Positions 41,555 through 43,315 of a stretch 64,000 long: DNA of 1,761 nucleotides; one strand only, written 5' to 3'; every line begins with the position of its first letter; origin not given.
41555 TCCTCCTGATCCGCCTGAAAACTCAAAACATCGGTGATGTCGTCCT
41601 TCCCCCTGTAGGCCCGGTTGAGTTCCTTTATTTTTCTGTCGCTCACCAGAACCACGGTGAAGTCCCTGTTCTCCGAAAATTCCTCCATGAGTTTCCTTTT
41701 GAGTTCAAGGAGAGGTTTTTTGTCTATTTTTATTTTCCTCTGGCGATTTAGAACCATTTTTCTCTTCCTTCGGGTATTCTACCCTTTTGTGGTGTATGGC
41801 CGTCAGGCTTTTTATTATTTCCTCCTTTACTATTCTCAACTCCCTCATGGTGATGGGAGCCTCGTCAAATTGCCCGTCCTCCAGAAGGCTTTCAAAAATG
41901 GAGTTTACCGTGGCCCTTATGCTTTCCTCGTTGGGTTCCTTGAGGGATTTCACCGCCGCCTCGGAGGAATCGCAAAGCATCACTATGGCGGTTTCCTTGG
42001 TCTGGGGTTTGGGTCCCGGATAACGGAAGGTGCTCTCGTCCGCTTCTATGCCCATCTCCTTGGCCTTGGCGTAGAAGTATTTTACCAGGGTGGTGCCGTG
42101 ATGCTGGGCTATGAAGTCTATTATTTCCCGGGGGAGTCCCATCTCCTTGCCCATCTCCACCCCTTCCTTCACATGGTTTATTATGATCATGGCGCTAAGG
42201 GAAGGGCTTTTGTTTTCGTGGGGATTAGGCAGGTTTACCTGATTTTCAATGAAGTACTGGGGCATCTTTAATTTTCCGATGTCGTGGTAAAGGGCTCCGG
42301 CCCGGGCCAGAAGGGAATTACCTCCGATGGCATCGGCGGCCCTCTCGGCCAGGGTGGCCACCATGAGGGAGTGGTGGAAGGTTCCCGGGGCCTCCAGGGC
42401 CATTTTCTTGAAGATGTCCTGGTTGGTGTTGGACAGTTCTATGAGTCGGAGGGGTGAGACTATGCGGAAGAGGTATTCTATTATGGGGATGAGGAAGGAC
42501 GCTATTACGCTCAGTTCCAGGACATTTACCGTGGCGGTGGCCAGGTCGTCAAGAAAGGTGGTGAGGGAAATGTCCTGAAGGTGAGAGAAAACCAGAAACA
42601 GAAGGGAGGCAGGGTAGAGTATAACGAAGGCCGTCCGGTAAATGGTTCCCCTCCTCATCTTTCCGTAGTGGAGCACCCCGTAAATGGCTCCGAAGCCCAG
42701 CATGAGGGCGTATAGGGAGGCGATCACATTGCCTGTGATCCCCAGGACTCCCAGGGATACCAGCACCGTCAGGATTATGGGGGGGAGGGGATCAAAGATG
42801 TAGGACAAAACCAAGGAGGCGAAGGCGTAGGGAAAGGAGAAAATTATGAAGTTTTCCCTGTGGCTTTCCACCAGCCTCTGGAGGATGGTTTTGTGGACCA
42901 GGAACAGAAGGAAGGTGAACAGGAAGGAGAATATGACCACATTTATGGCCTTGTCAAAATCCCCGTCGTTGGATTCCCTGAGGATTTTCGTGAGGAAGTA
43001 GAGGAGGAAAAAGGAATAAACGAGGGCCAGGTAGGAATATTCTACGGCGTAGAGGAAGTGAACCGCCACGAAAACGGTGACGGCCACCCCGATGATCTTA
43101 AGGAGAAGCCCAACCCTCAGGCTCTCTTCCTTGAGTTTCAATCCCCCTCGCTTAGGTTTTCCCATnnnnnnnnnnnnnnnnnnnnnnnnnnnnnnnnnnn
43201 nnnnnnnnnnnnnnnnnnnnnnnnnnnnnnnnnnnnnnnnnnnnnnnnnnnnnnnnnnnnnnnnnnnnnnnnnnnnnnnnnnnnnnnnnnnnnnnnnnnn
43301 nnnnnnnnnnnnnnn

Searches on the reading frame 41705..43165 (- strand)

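Call 9: search_protein_families(library=ncbifam, proteins=[window:41705-43165:-])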
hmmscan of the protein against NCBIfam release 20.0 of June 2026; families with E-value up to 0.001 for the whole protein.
window:41705-43165:- (486 aa): 5 families
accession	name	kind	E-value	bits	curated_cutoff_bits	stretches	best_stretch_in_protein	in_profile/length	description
TIGR00277.1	HDIG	domain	3.3e-27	94.2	27.6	1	259-357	2-83/84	HDIG domain-containing metalloprotein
TIGR03319.1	RNase_Y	equivalog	2.4e-06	26.3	454.35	0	263-298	331-366/514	ribonuclease Y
NF009344.0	PRK12705.1-1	equivalog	4.5e-06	25.5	831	0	330-366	433-469/572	hypothetical protein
TIGR01596.1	cas3_HD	equivalog_domain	4.4e-05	23.6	43.45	1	264-415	3-123/178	CRISPR-associated endonuclease Cas3''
NF009347.0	PRK12705.1-4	equivalog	0.00099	17.9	579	0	263-298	286-321/473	hypothetical protein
